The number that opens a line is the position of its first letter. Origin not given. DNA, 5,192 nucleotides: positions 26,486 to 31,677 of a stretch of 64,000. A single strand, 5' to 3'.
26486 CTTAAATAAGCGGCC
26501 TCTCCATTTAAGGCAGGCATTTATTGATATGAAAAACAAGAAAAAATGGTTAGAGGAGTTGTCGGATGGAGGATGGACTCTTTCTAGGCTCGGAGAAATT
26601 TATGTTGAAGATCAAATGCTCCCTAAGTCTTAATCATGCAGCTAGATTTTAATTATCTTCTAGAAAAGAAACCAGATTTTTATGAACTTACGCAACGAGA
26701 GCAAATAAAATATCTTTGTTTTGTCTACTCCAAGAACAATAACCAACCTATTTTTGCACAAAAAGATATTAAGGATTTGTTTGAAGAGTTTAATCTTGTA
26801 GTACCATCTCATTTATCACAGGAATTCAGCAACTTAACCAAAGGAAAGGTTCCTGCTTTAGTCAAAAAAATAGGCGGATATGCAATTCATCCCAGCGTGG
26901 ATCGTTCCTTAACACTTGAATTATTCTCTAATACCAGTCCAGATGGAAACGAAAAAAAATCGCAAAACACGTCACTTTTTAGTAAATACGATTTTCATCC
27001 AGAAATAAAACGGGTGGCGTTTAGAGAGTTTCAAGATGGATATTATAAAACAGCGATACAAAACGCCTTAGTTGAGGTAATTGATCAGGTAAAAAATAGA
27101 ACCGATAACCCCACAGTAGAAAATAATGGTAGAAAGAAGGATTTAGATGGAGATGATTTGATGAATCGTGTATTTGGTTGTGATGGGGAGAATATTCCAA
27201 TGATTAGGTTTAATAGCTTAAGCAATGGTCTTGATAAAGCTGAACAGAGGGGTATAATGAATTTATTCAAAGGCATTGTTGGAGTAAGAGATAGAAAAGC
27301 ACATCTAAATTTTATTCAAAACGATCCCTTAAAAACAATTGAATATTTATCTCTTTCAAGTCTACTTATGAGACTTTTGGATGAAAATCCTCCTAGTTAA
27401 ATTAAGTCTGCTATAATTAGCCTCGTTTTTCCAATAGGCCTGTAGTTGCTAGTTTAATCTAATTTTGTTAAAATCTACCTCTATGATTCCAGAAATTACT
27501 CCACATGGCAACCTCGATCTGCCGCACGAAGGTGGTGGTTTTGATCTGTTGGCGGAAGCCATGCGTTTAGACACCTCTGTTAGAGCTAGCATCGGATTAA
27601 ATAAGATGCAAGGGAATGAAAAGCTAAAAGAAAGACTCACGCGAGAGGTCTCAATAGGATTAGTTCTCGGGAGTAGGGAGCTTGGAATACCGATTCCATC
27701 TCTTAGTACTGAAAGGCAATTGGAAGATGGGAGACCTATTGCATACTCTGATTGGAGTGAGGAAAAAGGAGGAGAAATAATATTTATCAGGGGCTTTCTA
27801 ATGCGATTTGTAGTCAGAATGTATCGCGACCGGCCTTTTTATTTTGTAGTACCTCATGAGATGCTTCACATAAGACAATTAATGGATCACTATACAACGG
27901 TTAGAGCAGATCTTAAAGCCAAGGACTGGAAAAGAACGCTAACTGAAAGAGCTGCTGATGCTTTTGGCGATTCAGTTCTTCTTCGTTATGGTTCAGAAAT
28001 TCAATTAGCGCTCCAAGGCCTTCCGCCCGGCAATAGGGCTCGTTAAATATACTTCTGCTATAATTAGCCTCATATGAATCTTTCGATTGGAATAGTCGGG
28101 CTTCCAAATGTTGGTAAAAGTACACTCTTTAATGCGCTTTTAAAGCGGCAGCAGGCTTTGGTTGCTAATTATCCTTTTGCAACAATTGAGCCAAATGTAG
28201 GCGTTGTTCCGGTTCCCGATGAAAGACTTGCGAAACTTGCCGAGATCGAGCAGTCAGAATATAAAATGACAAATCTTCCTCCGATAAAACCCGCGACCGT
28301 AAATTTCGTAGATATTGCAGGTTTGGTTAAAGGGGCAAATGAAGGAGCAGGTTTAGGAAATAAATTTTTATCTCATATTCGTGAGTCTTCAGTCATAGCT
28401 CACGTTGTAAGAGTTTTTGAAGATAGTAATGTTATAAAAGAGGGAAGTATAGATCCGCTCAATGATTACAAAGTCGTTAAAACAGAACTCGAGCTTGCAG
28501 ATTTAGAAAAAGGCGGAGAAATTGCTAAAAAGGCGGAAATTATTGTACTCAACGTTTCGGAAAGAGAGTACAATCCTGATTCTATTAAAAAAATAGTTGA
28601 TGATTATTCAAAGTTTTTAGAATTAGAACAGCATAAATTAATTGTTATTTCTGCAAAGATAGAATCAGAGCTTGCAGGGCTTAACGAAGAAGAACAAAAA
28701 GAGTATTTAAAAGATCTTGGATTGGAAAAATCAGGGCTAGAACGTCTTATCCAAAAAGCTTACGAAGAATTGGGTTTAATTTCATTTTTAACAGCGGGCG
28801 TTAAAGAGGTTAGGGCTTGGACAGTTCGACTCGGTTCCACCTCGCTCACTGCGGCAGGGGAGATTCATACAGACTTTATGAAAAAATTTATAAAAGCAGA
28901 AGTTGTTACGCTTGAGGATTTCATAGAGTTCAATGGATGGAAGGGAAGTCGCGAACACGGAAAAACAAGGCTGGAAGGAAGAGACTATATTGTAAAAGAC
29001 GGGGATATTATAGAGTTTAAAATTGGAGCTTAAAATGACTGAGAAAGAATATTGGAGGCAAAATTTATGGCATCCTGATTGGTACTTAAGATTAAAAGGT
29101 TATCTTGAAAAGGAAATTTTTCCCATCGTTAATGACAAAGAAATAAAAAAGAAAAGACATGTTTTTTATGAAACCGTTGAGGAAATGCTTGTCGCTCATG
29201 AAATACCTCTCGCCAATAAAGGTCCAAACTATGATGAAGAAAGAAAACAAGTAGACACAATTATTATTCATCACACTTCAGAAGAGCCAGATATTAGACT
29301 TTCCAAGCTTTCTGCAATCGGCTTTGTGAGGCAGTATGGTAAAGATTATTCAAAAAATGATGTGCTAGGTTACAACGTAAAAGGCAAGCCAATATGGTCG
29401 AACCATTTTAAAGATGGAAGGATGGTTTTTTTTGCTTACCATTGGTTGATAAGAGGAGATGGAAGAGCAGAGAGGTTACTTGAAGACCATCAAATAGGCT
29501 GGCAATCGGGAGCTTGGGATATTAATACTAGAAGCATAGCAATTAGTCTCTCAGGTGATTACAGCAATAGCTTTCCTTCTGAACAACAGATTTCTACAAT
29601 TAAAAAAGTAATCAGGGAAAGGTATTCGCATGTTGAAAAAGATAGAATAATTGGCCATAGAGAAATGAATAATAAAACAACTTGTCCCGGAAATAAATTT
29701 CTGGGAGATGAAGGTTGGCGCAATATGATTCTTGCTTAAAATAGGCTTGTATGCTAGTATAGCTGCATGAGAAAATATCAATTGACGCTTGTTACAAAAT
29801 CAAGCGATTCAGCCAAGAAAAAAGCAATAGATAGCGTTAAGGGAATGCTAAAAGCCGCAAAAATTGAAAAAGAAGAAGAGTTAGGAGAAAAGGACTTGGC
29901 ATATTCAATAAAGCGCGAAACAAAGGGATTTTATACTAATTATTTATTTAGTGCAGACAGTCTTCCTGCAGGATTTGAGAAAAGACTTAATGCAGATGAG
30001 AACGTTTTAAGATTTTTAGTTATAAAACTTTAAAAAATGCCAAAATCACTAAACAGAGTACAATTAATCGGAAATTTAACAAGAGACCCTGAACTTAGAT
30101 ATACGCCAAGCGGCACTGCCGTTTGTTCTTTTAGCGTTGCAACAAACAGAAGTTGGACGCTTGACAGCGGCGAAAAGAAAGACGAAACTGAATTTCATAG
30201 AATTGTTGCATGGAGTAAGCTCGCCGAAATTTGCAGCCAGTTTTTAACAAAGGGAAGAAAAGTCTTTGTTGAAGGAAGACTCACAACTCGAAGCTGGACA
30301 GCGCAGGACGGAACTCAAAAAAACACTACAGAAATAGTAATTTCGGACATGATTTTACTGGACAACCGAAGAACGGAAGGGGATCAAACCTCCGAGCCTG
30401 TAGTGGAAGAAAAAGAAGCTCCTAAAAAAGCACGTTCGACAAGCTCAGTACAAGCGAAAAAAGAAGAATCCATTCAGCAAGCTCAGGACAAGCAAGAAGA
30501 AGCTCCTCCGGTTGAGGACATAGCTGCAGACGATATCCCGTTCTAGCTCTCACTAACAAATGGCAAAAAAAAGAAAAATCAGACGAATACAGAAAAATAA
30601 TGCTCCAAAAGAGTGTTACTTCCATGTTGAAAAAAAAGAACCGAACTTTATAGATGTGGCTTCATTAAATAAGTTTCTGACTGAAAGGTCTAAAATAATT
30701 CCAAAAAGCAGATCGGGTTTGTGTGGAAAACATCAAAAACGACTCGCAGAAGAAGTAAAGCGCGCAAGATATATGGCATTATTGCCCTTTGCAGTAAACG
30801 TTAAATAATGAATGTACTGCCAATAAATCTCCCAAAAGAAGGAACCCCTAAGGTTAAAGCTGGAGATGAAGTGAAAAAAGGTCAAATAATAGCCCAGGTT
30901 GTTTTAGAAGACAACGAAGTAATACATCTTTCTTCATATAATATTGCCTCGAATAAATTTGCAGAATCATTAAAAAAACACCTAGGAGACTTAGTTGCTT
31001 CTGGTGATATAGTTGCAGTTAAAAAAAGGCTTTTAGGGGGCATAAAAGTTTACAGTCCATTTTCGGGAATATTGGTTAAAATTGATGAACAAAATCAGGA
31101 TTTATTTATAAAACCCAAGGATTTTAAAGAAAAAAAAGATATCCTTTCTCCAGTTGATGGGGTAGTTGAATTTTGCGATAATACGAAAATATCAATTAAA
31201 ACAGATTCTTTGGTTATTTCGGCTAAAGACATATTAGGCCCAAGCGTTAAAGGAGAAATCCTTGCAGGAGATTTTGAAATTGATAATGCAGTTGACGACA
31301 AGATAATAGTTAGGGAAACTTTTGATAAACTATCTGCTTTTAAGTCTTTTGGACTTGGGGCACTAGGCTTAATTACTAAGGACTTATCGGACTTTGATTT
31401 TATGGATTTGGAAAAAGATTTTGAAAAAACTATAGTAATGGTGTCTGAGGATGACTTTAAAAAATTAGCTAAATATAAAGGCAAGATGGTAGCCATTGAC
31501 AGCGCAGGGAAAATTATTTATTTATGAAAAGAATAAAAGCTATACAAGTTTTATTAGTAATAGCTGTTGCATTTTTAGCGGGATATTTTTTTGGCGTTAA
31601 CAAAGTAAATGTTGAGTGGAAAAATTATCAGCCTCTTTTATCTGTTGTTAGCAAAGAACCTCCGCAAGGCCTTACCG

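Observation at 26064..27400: Hypoth_Ymh/TIGR02391-like (HEPN-like, Rx4H) protein with a novel N-terminal domain, coupled to a 189-aa unknown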

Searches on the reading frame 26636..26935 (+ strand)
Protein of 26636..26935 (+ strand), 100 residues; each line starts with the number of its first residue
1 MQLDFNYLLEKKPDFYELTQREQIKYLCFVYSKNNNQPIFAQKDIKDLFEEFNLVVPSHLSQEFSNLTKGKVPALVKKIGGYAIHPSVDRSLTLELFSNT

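Call 71: search_protein_representatives(alignment_id=A8)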
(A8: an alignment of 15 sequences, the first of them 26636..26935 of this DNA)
Query: 15 sequences, 99 profile positions. Proteins with E-value up to 0.001 (for the whole library): 62; up to 1e-10: 8; up to 1e-30: 1. The best 62 are listed.
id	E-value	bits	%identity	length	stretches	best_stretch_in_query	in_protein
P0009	4.2e-38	145.9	-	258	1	1-98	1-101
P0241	3.4e-20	88.5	-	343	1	4-93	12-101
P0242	8.6e-16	74.4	-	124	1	1-93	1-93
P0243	2.2e-14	69.8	-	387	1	8-95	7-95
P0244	4.1e-13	65.8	-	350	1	7-94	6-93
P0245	3.2e-12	62.9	-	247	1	2-98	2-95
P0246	7.4e-12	61.7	-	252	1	1-97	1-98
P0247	9.0e-11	58.3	-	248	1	3-96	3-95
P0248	1.1e-10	58.0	-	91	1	9-92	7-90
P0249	1.2e-10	57.8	-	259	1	13-92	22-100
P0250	1.7e-10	57.4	-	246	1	9-96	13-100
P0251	2.2e-10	57.0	-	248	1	1-98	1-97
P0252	3.2e-10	56.5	-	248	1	4-94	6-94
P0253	3.6e-10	56.3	-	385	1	9-94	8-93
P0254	7.1e-10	55.4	-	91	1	13-92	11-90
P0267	1.8e-07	47.7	-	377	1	5-95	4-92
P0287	8.5e-05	39.1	-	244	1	4-96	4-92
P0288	1.1e-04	38.7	-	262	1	6-95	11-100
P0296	4.0e-04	36.9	-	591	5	61-94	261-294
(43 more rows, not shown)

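Call 73: search_protein_families(library=pfam, alignment_id=A9, max_evalue=0.01)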
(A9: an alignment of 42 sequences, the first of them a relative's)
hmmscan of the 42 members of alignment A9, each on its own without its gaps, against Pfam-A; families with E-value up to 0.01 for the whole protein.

A. member 1, P0241 (343 aa): 0 families

B. families by the number of members that match (of 42 scanned): 9 families
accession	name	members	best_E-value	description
PF13643.11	DUF4145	7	0.00039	Domain of unknown function (DUF4145)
PF09509.15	Hypoth_Ymh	3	5.1e-32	Protein of unknown function (Hypoth_ymh)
PF01048.26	PNP_UDP_1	1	1.9e-15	Phosphorylase superfamily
PF13676.11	TIR_2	1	2.1e-09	TIR domain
PF18865.6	AbiJ_NTD5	1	6.3e-07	AbiJ N-terminal domain 5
PF13103.11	TonB_2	1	9.1e-05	TonB C terminal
PF13091.12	PLDc_2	1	0.00069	PLD-like domain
PF23401.1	HTH_Card1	1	0.00096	Card1 hinge domain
PF13108.11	DUF3969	1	0.0025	Protein of unknown function (DUF3969)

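Call 75: search_protein_families(library=pfam, proteins=[P0241, P0243, P0244, P0253, P0267, P0245, P0287, P0288, P0296, P0247], max_evalue=0.01)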
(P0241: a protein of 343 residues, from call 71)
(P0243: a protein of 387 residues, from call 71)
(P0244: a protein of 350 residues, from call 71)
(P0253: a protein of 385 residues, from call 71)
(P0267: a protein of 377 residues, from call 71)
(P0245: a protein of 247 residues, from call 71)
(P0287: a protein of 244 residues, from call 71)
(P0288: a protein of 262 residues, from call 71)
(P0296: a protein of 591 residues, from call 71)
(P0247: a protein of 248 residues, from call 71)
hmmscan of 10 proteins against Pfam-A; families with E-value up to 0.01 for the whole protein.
P0241 (343 aa): 0 families

P0243 (387 aa): 1 family
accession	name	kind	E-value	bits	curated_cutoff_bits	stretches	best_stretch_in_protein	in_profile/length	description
PF01048.26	PNP_UDP_1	-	1.9e-15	57.3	25.1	1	126-373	2-220/233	Phosphorylase superfamily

P0244 (350 aa): 0 families

P0253 (385 aa): 1 family
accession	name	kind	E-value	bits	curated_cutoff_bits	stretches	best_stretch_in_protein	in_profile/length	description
PF13676.11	TIR_2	-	2.1e-09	38.3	28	1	227-320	1-92/122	TIR domain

P0267 (377 aa): 1 family
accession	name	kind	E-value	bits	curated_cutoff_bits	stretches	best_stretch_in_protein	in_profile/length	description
PF18865.6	AbiJ_NTD5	-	6.3e-07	29.7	26.7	1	114-183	5-72/93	AbiJ N-terminal domain 5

P0245 (247 aa): 0 families

P0287 (244 aa): 1 family
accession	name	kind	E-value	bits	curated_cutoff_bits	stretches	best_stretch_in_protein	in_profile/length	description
PF13091.12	PLDc_2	-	0.00069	19.9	27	1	120-206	2-96/132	PLD-like domain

P0288 (262 aa): 0 families

P0296 (591 aa): 1 family
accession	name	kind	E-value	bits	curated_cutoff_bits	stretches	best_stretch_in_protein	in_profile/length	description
PF13103.11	TonB_2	-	9.1e-05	22.9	22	0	77-113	27-62/85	TonB C terminal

P0247 (248 aa): 0 families

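Call 76: find_encoding_contigs(protein=P0243, flank=3000, max_places=2)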
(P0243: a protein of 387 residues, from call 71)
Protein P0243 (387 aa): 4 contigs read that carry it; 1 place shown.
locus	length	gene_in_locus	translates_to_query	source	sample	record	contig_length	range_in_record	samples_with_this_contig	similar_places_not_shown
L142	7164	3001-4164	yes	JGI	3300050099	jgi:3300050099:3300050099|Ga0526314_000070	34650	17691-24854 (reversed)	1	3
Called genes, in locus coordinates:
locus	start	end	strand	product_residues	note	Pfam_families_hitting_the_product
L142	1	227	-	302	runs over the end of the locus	PF07751:Abi_2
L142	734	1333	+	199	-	-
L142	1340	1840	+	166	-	-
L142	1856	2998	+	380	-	PF12773:DZR (weak), PF13240:Zn_Ribbon_1 (faint)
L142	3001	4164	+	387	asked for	PF01048:PNP_UDP_1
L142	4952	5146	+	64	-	-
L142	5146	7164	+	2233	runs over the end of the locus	PF00041:fn3 (faint), PF07495:Y_Y_Y (faint), PF13517:FG-GAP_3, PF01833:TIG, PF18962:Por_Secre_tail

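Call 78: find_encoding_contigs(protein=P0253, flank=3000, max_places=2)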
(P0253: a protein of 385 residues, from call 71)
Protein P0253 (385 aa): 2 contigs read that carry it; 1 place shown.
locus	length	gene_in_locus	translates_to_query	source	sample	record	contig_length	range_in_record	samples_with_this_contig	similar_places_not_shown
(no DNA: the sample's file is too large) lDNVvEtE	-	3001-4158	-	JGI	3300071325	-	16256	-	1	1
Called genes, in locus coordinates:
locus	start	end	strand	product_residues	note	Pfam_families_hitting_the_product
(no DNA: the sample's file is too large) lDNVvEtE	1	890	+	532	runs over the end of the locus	PF14531:Kinase-like (faint), PF00069:Pkinase, PF07714:PK_Tyr_Ser-Thr, PF03109:ABC1 (weak)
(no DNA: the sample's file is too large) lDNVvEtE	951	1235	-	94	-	-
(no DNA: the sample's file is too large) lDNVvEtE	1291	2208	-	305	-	PF12773:DZR (faint)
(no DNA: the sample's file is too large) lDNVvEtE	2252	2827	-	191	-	-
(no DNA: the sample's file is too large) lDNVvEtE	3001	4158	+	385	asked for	PF13676:TIR_2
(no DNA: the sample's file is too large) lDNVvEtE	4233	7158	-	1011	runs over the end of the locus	PF14870:PSII_BNR (faint), PF15902:Sortilin-Vps10, PF25852:DUF6242_C (faint), PF02012:BNR (faint), PF13088:BNR_2 (faint), PF15902:Sortilin-Vps10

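Call 83: search_protein_families(library=padloc, proteins=[L142:1856-2998:+, L142:3001-4164:+], max_evalue=0.01)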
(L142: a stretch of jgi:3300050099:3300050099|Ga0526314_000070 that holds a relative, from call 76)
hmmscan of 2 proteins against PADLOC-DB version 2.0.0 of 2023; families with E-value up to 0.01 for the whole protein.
L142:1856-2998:+ (380 aa): 0 families

L142:3001-4164:+ (387 aa): 2 families
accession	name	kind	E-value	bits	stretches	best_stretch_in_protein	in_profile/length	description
PDLC04726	PDC-M60C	-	1.6e-38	130.7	1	134-384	160-401/407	-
PDLC00759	Effector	-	2.3e-17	60.7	1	123-357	241-478/506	PN-superfamily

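Call 84: search_protein_families(library=pfam, proteins=[L142:1340-1840:+, L142:734-1333:+], max_evalue=0.1)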
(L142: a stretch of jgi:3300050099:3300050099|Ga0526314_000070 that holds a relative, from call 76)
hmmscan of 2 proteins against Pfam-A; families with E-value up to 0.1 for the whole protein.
L142:1340-1840:+ (166 aa): 1 family
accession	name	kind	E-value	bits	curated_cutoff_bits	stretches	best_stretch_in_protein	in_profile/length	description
PF23884.1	DUF7237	-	0.04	14.6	27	1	118-164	26-73/77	Family of unknown function (DUF7237)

L142:734-1333:+ (199 aa): 0 families

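Call 95: search_solved_structures(query=A8, max_evalue=10)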
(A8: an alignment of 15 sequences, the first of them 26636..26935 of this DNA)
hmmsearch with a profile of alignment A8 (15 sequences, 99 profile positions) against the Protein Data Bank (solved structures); distinct sequences matched with E-value up to 10: 0.

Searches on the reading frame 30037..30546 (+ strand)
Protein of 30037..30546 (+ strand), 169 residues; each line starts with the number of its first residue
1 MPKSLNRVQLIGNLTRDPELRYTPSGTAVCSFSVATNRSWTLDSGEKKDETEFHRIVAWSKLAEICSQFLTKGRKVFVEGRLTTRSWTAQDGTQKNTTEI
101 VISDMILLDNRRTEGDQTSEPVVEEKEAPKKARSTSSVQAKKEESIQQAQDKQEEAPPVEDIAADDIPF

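Call 68: search_protein_families(library=pfam, proteins=[window:30037-30546:+], max_evalue=0.001)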
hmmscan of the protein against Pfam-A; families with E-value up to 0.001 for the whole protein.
window:30037-30546:+ (169 aa): 2 families
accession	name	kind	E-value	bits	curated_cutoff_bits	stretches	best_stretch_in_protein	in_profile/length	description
PF00436.31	SSB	-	3.2e-38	130.4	26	1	5-106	1-102/104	Single-strand binding protein family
PF22657.2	SSB_1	-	7.7e-06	26.5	27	1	6-86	1-79/91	Another single-strand binding protein family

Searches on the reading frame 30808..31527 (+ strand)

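Call 68: search_protein_families(library=pfam, proteins=[window:30808-31527:+], max_evalue=0.001)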
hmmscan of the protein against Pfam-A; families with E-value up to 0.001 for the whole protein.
window:30808-31527:+ (239 aa): 3 families
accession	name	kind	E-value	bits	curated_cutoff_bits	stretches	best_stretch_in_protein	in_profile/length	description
PF13375.12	RnfC_N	-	4.2e-06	27.2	25.6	0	10-31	40-61/101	RnfC Barrel sandwich hybrid domain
PF00358.26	PTS_EIIA_1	-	0.00024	21.2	27.2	0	80-130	2-60/127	phosphoenolpyruvate-dependent sugar phosphotransferase system, EIIA 1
PF01551.29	Peptidase_M23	-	0.00086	19.9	28.7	0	15-35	56-76/96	Peptidase family M23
